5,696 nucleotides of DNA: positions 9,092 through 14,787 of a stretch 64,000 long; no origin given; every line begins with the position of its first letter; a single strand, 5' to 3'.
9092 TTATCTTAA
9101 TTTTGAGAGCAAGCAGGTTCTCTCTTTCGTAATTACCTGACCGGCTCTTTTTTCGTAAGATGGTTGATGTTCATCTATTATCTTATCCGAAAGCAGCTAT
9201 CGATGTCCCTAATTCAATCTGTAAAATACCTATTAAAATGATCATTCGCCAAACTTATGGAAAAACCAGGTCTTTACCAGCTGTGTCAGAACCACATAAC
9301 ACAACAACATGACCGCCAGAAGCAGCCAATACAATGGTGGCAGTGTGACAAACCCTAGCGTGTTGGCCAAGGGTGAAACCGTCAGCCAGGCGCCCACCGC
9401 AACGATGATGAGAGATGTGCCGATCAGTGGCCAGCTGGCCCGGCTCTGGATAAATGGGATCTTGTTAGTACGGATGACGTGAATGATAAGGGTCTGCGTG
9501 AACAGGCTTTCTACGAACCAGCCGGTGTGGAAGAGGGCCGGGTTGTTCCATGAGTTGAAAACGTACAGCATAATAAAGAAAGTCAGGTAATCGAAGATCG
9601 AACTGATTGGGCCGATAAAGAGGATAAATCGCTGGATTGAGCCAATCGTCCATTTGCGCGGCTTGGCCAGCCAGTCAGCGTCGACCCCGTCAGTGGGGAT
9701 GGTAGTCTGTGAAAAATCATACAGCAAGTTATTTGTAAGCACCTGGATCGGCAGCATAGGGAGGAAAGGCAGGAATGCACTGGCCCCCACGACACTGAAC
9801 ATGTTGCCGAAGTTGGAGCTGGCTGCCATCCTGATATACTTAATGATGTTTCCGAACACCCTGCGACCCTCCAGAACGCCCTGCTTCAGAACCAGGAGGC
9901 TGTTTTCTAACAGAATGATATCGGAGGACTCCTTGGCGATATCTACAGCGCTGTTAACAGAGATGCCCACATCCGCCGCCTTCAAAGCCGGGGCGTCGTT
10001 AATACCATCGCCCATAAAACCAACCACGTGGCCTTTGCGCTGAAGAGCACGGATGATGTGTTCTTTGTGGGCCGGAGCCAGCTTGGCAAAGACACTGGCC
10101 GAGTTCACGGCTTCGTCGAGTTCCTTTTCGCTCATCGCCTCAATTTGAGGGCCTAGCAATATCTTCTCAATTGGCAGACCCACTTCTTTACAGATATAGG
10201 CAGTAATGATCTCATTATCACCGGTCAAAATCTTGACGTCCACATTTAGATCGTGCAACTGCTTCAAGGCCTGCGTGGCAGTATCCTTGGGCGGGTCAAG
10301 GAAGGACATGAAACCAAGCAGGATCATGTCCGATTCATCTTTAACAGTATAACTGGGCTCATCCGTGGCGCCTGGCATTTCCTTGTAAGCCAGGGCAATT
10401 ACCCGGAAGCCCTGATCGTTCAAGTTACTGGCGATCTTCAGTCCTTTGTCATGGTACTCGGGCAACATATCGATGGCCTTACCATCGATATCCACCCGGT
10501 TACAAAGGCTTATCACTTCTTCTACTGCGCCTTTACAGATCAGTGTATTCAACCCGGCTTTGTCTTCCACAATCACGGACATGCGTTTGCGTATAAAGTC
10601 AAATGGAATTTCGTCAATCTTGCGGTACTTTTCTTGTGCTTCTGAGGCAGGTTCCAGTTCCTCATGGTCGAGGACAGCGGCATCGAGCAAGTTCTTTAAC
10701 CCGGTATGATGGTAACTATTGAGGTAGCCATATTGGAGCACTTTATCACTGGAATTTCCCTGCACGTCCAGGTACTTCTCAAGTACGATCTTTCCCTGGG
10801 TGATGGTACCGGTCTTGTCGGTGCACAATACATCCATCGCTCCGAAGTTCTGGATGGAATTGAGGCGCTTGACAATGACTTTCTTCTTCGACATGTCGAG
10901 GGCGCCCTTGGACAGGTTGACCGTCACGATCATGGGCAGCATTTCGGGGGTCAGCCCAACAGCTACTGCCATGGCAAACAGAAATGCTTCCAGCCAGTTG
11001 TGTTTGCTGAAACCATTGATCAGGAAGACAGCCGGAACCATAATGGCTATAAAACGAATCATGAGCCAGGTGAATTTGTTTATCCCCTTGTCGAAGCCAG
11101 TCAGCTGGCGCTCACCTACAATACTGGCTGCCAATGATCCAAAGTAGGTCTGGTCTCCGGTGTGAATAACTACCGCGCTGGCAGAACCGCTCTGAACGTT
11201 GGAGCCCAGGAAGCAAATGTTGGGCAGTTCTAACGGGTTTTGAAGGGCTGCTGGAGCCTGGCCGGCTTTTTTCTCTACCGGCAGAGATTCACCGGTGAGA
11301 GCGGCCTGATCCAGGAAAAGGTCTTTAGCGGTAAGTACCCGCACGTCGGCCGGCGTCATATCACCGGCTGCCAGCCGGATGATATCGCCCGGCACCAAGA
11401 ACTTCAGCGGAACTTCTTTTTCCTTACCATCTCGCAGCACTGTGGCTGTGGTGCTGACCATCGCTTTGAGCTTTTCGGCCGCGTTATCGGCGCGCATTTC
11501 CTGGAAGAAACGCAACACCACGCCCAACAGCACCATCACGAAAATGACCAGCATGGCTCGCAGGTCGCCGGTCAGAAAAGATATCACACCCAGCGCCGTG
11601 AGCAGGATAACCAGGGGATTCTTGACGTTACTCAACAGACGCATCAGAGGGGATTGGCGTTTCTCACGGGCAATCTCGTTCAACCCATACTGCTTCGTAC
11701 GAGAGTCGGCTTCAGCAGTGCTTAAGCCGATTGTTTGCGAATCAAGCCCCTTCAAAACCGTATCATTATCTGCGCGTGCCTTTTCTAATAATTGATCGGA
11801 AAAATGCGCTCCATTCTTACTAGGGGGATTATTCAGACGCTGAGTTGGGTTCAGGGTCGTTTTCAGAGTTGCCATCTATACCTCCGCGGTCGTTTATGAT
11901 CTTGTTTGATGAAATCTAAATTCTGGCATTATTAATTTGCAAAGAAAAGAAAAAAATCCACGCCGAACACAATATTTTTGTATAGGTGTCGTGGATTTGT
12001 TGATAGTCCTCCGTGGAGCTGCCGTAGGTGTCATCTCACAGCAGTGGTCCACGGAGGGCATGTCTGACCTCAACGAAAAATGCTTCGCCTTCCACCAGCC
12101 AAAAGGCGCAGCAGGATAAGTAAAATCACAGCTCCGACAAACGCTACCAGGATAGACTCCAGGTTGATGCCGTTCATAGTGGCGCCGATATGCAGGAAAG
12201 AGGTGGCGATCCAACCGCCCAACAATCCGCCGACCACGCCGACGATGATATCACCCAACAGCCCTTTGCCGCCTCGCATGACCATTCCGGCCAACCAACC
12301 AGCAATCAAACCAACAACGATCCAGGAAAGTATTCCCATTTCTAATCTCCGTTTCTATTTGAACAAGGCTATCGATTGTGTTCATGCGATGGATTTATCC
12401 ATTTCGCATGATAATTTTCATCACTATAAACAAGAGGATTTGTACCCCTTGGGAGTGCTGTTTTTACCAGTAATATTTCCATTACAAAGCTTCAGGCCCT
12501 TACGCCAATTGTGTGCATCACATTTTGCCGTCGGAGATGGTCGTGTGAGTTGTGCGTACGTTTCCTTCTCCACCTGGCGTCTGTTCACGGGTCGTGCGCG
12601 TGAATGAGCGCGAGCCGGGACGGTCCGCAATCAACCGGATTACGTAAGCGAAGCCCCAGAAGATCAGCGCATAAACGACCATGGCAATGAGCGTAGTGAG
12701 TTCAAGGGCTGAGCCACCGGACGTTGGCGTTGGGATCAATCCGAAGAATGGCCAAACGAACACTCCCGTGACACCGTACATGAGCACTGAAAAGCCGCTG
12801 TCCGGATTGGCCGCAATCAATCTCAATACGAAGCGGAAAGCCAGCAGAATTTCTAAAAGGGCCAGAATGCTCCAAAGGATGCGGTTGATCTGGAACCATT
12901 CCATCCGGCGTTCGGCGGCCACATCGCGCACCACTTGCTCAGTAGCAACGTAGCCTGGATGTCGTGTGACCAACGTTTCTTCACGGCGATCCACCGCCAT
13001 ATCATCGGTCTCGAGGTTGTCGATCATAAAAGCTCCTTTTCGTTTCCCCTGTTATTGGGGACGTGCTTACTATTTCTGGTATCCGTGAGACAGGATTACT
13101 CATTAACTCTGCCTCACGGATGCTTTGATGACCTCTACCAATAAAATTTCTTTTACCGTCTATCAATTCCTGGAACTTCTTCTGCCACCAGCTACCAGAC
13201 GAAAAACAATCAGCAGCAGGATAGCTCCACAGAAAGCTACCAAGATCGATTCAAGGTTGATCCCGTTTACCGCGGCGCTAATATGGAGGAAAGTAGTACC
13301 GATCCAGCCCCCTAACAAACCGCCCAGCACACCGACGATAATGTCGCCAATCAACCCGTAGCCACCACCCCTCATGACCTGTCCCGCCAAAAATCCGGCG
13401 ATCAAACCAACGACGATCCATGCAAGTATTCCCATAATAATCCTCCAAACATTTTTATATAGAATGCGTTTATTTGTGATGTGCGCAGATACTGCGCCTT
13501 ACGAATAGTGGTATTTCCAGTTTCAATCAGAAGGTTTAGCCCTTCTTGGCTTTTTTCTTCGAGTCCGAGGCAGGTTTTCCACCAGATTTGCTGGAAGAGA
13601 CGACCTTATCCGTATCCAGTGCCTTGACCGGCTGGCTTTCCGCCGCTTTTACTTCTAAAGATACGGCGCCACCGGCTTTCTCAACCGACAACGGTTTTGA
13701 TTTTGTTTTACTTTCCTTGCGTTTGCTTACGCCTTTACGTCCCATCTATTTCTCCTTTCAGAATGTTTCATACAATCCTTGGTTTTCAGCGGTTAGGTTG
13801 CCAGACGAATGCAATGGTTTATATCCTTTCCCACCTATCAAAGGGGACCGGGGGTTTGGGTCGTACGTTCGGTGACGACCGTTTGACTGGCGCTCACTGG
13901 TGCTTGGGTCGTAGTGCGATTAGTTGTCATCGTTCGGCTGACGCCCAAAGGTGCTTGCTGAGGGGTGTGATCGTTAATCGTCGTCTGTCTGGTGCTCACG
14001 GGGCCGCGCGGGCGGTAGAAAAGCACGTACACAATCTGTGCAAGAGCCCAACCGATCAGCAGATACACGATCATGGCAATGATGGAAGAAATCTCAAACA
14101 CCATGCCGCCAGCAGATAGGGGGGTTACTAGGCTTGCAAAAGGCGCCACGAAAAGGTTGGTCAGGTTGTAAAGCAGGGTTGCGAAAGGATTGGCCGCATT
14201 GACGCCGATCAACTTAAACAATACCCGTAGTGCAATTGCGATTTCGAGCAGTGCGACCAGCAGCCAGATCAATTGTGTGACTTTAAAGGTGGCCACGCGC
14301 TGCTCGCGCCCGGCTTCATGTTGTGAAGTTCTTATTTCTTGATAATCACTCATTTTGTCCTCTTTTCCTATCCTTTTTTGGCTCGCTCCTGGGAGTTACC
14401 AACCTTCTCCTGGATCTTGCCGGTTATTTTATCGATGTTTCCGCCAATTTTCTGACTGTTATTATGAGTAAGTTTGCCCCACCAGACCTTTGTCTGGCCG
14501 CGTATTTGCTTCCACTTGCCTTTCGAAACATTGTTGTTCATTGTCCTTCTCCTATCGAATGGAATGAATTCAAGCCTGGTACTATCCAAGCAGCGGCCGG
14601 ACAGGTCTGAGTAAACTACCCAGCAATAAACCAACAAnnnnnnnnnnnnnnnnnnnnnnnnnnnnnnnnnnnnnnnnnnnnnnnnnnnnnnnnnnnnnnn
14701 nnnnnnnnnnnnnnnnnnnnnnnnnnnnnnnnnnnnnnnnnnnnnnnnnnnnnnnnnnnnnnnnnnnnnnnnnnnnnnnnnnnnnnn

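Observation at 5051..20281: Five copies of a ~70-95-bp promoter-plus-leader module define a putative general-stress regulon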

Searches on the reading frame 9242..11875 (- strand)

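Call 14: search_protein_families(library=pfam, proteins=[window:9242-11875:-], max_evalue=0.01)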
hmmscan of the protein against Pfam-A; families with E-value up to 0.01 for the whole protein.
window:9242-11875:- (877 aa): 6 families
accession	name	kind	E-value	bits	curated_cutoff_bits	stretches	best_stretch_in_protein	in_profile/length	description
PF00122.25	E1-E2_ATPase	-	2.7e-41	141.5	28.1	1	139-331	2-181/181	E1-E2 ATPase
PF00689.26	Cation_ATPase_C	-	2.1e-19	70.4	27.3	1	704-869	1-174/175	Cation transporting ATPase, C-terminus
PF00702.32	Hydrolase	-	7.8e-19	69.3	26.4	1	347-635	1-191/191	haloacid dehalogenase-like hydrolase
PF00690.31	Cation_ATPase_N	-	3.4e-15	55.9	20.4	1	38-99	7-69/69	Cation transporter/ATPase, N-terminus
PF13246.12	Cation_ATPase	-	4e-10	40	21.7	1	408-460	37-90/91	Cation transport ATPase (P-type)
PF08282.18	Hydrolase_3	-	0.0011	19.2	20.9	1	607-658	195-246/255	haloacid dehalogenase-like hydrolase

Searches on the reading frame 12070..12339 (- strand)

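Call 15: search_protein_families(library=pfam, proteins=[window:12070-12339:-], max_evalue=0.01)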
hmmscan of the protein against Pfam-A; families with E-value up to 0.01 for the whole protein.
window:12070-12339:- (89 aa): 1 family
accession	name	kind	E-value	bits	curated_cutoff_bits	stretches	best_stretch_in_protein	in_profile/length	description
PF04226.18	Transgly_assoc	-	2.1e-09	37.9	25.3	1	31-81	1-48/49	Transglycosylase associated protein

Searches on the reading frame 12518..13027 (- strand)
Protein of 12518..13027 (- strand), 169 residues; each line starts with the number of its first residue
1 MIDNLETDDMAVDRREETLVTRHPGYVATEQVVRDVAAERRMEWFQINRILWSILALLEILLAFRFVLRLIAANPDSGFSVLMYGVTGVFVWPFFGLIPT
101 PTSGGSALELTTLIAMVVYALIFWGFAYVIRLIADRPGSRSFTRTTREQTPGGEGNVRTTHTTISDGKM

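Call 15: search_protein_families(library=pfam, proteins=[window:12518-13027:-], max_evalue=0.01)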
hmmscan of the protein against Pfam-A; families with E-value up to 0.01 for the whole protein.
window:12518-13027:- (169 aa): 1 family
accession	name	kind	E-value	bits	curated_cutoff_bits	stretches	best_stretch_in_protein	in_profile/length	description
PF02325.22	YGGT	-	0.00065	20.5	27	1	54-122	3-66/70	YGGT family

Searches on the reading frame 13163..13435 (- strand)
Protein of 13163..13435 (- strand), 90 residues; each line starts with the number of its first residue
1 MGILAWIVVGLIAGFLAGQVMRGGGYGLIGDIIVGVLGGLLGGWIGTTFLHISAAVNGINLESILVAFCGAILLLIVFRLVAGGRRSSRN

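Call 15: search_protein_families(library=pfam, proteins=[window:13163-13435:-], max_evalue=0.01)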
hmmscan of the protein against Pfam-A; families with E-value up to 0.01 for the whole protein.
window:13163-13435:- (90 aa): 1 family
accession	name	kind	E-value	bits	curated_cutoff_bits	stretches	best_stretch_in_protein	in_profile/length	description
PF04226.18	Transgly_assoc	-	8.6e-08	32.7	25.3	1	32-82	1-48/49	Transglycosylase associated protein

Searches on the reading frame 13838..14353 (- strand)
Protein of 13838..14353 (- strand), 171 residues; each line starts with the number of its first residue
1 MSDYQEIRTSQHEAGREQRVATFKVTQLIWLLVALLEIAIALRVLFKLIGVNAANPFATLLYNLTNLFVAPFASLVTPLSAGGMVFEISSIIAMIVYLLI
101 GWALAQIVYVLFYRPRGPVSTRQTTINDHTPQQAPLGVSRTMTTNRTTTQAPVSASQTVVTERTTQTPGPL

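Call 15: search_protein_families(library=pfam, proteins=[window:13838-14353:-], max_evalue=0.01)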
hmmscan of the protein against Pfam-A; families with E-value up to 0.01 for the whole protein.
window:13838-14353:- (171 aa): 1 family
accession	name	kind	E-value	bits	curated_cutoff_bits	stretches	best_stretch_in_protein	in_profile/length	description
PF02325.22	YGGT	-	1.6e-06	28.9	27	1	32-101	3-67/70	YGGT family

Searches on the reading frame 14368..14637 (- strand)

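Call 15: search_protein_families(library=pfam, proteins=[window:14368-14637:-], max_evalue=0.01)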
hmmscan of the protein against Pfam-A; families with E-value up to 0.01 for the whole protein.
window:14368-14637:- (89 aa): 1 family
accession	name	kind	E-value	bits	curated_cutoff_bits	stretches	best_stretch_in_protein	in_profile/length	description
PF05532.17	CsbD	-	1.2e-11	44.8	40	1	39-88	4-53/53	CsbD-like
